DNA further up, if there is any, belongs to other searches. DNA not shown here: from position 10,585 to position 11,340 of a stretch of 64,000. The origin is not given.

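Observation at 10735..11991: ComK-family regulator and a 227-aa unknown embedded between dnaN and recF at the origin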

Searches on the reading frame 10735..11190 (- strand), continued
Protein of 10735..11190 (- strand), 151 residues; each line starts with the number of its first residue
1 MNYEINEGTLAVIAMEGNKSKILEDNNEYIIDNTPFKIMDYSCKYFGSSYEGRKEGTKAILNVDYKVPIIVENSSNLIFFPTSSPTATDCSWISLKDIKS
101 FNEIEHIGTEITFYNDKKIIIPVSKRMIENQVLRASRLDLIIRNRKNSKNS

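Call 65: find_homologous_proteins(query=L087:6001-6459:+)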
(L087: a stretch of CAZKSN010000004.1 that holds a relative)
Query L087:6001-6459:+ (153 aa): 1045 proteins with E <= 0.001 among 1065 candidates; the best 120 are listed.
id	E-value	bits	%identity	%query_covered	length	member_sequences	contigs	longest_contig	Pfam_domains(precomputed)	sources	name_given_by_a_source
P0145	1.6e-91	321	100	100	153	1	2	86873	PF06338.18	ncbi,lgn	-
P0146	8.4e-76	270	85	99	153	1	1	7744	PF06338.18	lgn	-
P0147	1.6e-66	240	77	97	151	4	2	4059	PF06338.18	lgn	-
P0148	4.8e-64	232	74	97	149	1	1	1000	PF06338.18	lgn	-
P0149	6.8e-61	222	69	98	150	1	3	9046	PF06338.18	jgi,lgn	jgi:competence protein ComK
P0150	1.7e-59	217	66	99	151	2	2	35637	PF06338.18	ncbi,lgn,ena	-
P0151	1.7e-59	217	64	99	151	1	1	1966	PF06338.18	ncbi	-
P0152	2.4e-58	214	66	97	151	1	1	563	PF06338.18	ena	-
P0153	8.1e-58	212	67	98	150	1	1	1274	PF06338.18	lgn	-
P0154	1.4e-54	202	60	97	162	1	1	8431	PF06338.18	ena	-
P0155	1.6e-54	201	64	95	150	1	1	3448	PF06338.18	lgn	-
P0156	5.6e-54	200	63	97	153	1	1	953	PF06338.18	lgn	-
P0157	7.6e-54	199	62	99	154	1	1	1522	PF06338.18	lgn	-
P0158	1.3e-53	198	61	97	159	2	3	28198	PF06338.18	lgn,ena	-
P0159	2.0e-52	195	62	98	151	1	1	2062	PF06338.18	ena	-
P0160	2.0e-52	195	61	100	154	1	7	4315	PF06338.18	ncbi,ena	-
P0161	2.8e-52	194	61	96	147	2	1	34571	PF06338.18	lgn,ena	-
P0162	3.3e-52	194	62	97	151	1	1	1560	PF06338.18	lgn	-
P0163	9.4e-52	192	62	95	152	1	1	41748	PF06338.18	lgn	-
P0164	1.9e-51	191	60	97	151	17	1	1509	PF06338.18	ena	-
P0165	2.4e-51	191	60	97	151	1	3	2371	PF06338.18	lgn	-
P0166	4.4e-51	190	59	100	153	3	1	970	PF06338.18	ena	-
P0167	4.5e-51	190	61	97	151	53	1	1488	PF06338.18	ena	-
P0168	6.8e-51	190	60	97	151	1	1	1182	PF06338.18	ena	-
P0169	8.2e-51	189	60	97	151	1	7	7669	PF06338.18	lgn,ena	-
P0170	8.2e-51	189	60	97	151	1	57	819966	PF06338.18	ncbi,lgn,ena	-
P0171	9.6e-51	189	59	97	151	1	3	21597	PF06338.18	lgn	-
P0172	1.0e-50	189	59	97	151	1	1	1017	PF06338.18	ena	-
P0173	1.1e-50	189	59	97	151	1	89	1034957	PF06338.18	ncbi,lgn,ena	-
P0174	1.2e-50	189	61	100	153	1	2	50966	PF06338.18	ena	-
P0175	1.4e-50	189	59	97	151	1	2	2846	PF06338.18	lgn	-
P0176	1.4e-50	189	60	97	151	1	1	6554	PF06338.18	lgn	-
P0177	1.4e-50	189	59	97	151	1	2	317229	PF06338.18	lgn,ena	-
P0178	1.8e-50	188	60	100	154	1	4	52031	PF06338.18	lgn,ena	-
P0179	1.8e-50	188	59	97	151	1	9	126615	PF06338.18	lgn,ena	-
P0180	1.9e-50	188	59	97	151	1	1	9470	PF06338.18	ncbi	-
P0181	2.0e-50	188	59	97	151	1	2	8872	PF06338.18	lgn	-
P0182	2.0e-50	188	59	97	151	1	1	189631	PF06338.18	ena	-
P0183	2.2e-50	188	58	97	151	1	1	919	PF06338.18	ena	-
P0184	2.4e-50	188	58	97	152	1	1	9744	PF06338.18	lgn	-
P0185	2.8e-50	188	59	97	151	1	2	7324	PF06338.18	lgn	-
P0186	3.2e-50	187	58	97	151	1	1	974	PF06338.18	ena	-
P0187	3.3e-50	187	60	97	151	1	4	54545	PF06338.18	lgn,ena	-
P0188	3.8e-50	187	59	100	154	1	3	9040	PF06338.18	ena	-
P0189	4.8e-50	187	60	95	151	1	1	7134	PF06338.18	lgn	-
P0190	5.3e-50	187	58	97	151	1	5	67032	PF06338.18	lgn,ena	-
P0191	6.9e-50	186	59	100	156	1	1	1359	PF06338.18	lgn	-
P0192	8.6e-50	186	55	100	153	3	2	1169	PF06338.18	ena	-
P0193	8.6e-50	186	61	96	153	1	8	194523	PF06338.18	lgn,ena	-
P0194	8.9e-50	186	60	97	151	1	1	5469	PF06338.18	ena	-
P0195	1.0e-49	186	58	97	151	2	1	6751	PF06338.18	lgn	-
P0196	1.2e-49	186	58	97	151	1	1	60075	PF06338.18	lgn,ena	-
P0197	1.3e-49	185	59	95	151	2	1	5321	PF06338.18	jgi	-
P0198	1.3e-49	185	60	100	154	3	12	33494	PF06338.18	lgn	-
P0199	1.5e-49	185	56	100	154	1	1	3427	PF06338.18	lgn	-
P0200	1.5e-49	185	61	96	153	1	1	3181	PF06338.18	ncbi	-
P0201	2.1e-49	185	58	97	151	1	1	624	PF06338.18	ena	-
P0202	2.2e-49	185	57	97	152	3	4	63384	PF06338.18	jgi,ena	-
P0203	2.4e-49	185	58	100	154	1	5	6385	PF06338.18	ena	-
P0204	2.6e-49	185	56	100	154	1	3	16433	PF06338.18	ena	-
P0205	3.0e-49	184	58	97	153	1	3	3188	PF06338.18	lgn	-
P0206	3.3e-49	184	58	96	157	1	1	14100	PF06338.18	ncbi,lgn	-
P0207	3.6e-49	184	60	97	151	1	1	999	PF06338.18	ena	-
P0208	3.6e-49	184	61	95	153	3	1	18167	PF06338.18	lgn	-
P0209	3.7e-49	184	56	95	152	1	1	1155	PF06338.18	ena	-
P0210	4.0e-49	184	58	100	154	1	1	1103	PF06338.18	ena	-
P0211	4.4e-49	184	58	97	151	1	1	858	PF06338.18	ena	-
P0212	4.6e-49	184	58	97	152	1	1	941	PF06338.18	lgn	-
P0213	4.8e-49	184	60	99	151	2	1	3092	PF06338.18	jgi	-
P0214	6.0e-49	183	60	97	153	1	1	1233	PF06338.18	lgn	-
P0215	6.2e-49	183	58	97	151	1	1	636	PF06338.18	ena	-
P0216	6.4e-49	183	59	96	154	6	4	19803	PF06338.18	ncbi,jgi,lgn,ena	jgi:competence protein ComK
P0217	6.5e-49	183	59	97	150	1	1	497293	PF06338.18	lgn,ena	-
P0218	6.5e-49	183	56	100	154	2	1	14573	PF06338.18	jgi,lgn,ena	-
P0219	7.2e-49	183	58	100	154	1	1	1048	PF06338.18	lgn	-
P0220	7.5e-49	183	60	99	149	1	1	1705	PF06338.18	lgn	-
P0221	8.5e-49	183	59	97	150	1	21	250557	PF06338.18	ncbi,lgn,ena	-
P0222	9.3e-49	183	59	96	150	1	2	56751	PF06338.18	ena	-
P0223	1.1e-48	182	53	95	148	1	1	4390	PF06338.18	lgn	-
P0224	1.1e-48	182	58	100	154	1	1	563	PF06338.18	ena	-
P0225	1.1e-48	182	58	100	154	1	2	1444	PF06338.18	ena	-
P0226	1.4e-48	182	58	100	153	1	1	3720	PF06338.18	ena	-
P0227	1.4e-48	182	58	100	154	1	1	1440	PF06338.18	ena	-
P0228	1.5e-48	182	59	97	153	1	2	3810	PF06338.18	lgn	-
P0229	1.5e-48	182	54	100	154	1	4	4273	PF06338.18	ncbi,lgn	-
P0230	1.6e-48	182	58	100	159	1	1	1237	PF06338.18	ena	-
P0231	1.6e-48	182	54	100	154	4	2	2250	PF06338.18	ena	-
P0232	1.6e-48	182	58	100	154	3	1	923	PF06338.18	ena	-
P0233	1.6e-48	182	57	100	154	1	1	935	PF06338.18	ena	-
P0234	1.7e-48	182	57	100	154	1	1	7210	PF06338.18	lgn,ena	-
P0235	1.7e-48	182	59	96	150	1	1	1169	PF06338.18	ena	-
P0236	1.8e-48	182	59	95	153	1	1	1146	PF06338.18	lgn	-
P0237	1.8e-48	182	59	97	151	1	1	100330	PF06338.18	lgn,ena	-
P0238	2.0e-48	182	59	97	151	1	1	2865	PF06338.18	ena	-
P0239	2.2e-48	181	58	100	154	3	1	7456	PF06338.18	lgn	-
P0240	2.3e-48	181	58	100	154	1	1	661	PF06338.18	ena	-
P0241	2.3e-48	181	59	96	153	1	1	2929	PF06338.18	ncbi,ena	-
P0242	2.4e-48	181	60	97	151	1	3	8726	PF06338.18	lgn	-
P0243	2.4e-48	181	56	100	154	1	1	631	PF06338.18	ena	-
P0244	2.4e-48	181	58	100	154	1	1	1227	PF06338.18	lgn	-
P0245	2.4e-48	181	57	100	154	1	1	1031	PF06338.18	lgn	-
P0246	2.6e-48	181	59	96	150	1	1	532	PF06338.18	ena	-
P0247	2.7e-48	181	58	95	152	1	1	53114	PF06338.18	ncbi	-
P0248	2.8e-48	181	59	96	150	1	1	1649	PF06338.18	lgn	-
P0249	2.8e-48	181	57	99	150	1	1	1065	PF06338.18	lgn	-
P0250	2.9e-48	181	59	97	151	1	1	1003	PF06338.18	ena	-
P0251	2.9e-48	181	60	97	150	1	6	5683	PF06338.18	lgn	-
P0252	2.9e-48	181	58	96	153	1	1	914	PF06338.18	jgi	jgi:competence protein ComK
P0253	3.0e-48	181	56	97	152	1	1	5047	PF06338.18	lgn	-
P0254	3.0e-48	181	57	100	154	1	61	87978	PF06338.18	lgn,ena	-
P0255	3.2e-48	181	57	100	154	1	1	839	PF06338.18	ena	-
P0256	3.4e-48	181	59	97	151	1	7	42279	PF06338.18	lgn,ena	-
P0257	3.6e-48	181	59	96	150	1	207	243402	PF06338.18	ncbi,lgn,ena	-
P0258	3.9e-48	181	59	96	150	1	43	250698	PF06338.18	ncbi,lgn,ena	-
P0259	4.1e-48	181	58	96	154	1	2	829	PF06338.18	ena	-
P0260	4.2e-48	181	57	96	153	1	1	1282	PF06338.18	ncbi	-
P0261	4.2e-48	181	58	97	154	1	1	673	PF06338.18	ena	-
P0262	4.3e-48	181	59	96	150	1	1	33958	PF06338.18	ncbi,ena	-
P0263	4.3e-48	181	57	96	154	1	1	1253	PF06338.18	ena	-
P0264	4.4e-48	181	56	97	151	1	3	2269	PF06338.18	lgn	-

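Call 66: find_encoding_contigs(protein=P0173, flank=6000, max_places=2)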
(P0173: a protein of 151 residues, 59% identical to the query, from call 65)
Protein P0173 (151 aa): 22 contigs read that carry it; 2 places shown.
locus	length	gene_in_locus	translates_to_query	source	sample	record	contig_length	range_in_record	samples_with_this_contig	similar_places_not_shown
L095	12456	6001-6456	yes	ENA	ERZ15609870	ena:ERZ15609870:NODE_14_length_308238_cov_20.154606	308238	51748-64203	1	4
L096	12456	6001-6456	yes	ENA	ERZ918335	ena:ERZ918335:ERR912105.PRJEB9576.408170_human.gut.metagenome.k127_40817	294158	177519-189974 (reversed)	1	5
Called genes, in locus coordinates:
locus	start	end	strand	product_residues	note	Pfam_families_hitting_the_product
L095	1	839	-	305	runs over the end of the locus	PF02096:60KD_IMP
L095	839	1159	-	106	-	PF00825:Ribonuclease_P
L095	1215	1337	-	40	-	PF00468:Ribosomal_L34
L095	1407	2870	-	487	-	-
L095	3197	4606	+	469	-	PF11638:DnaA_N, PF00308:Bac_DnaA, PF08299:Bac_DnaA_C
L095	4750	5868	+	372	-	PF00712:DNA_pol3_beta, PF02767:DNA_pol3_beta_2, PF02768:DNA_pol3_beta_3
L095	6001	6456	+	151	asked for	PF06338:ComK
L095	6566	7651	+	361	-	PF02463:SMC_N, PF13304:AAA_21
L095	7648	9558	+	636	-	PF02518:HATPase_c, PF00204:DNA_gyraseB, PF01751:Toprim, PF00986:DNA_gyraseB_C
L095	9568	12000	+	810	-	PF00521:DNA_topoisoIV, PF03989:DNA_gyraseA_C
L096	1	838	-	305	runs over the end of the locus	PF02096:60KD_IMP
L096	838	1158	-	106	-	PF00825:Ribonuclease_P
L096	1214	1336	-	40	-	PF00468:Ribosomal_L34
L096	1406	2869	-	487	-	-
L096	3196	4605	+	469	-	PF11638:DnaA_N, PF00308:Bac_DnaA, PF08299:Bac_DnaA_C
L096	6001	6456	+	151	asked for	PF06338:ComK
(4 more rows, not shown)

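Call 67: find_encoding_contigs(protein=P0257, flank=6000, max_places=2)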
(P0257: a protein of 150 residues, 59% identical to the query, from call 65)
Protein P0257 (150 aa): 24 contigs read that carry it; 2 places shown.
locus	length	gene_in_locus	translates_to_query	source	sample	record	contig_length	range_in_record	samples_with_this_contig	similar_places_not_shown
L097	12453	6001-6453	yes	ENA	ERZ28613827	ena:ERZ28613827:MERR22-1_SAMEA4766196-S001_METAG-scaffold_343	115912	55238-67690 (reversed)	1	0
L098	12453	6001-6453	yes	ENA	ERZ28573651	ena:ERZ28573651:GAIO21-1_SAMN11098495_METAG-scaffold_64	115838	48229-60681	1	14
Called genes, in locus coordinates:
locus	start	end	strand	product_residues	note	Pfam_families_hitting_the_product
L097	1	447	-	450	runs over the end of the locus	PF10396:TrmE_N, PF12631:MnmE_helical, PF01926:MMR_HSR1, PF02421:FeoB_N, PF04548:AIG1 (weak)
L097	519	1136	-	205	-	PF13083:KH_KhpA-B (faint), PF01424:R3H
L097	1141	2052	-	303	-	PF02096:60KD_IMP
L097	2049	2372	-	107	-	PF00825:Ribonuclease_P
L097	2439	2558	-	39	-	PF00468:Ribosomal_L34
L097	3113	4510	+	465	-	PF11638:DnaA_N, PF00308:Bac_DnaA, PF08299:Bac_DnaA_C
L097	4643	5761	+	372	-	PF00712:DNA_pol3_beta, PF02767:DNA_pol3_beta_2, PF02768:DNA_pol3_beta_3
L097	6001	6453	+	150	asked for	PF06338:ComK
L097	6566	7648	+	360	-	PF02463:SMC_N, PF13175:AAA_15 (faint), PF13476:AAA_23 (weak), PF13304:AAA_21 (faint)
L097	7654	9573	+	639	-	PF02518:HATPase_c, PF00204:DNA_gyraseB, PF01751:Toprim, PF00986:DNA_gyraseB_C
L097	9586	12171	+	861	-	PF00521:DNA_topoisoIV, PF03989:DNA_gyraseA_C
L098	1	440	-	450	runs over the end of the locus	PF10396:TrmE_N, PF12631:MnmE_helical, PF01926:MMR_HSR1, PF02421:FeoB_N, PF04548:AIG1 (weak)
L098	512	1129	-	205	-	PF13083:KH_KhpA-B (faint), PF01424:R3H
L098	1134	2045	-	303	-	PF02096:60KD_IMP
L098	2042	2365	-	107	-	PF00825:Ribonuclease_P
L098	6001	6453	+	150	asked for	PF06338:ComK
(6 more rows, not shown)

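Call 68: find_encoding_contigs(protein=P0202, flank=6000, max_places=2)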
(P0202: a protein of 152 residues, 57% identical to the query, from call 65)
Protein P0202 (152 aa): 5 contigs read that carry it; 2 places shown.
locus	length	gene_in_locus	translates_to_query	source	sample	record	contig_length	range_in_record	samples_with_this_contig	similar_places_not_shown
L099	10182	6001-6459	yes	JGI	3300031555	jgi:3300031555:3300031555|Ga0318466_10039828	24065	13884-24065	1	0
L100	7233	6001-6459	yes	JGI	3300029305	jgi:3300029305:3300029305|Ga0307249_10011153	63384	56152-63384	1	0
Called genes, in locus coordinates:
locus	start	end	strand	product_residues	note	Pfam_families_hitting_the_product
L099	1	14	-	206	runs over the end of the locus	PF01424:R3H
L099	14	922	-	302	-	PF02096:60KD_IMP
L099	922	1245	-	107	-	PF00825:Ribonuclease_P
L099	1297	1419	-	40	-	PF00468:Ribosomal_L34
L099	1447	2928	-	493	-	-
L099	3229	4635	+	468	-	PF11638:DnaA_N (weak), PF00308:Bac_DnaA, PF00004:AAA (weak), PF01695:IstB_IS21 (weak), PF08299:Bac_DnaA_C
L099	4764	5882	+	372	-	PF00712:DNA_pol3_beta, PF02767:DNA_pol3_beta_2 (weak), PF00712:DNA_pol3_beta (weak), PF02767:DNA_pol3_beta_2, PF02768:DNA_pol3_beta_3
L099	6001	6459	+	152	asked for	PF06338:ComK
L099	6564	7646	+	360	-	PF02463:SMC_N, PF13304:AAA_21, PF02463:SMC_N (weak)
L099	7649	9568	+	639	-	PF02518:HATPase_c, PF00204:DNA_gyraseB, PF01751:Toprim, PF00986:DNA_gyraseB_C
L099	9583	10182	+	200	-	?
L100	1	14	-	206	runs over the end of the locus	PF01424:R3H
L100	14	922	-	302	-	PF02096:60KD_IMP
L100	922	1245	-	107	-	PF00825:Ribonuclease_P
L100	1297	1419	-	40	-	PF00468:Ribosomal_L34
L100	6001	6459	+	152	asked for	PF06338:ComK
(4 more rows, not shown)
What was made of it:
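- The same order holds in a clade reached from a 48%-identical ComK (calls 65-68).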

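Call 70: predict_structure(alignment_id=A1)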
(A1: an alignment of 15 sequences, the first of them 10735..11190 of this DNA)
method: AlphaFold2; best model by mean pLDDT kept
length: 151 residues; sequences in the alignment: 15
mean_pLDDT: 59.5   pTM: 0.57
mean pLDDT of the five models: 59.5, 58.4, 55.8, 48.1, 46.6
residues with pLDDT >= 90: 1; 70-90: 56; 50-70: 36; < 50: 58
segments of 3 or more residues with pLDDT < 50: 36-77, 81-83, 138-146, 149-151
pLDDT, mean of each block of 10 residues (from residue 1): 60 76 80 53 34 39 34 43 55 73 86 85 73 56 47 38
secondary structure, 60 per line:
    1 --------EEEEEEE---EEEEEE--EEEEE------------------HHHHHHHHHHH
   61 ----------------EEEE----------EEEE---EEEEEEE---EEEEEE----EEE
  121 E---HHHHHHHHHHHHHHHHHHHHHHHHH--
elements in order: E9-15 E19-24 E27-31 H50-60 E77-80 E91-94 E98-104 E108-113 E118-121 H125-149
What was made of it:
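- The ComK structure model was poor (pLDDT 59.5, call 70) and gave no independent support.
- Tried and rejected: AF2 on a 15-sequence alignment gave pLDDT 59.5 (call 70).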
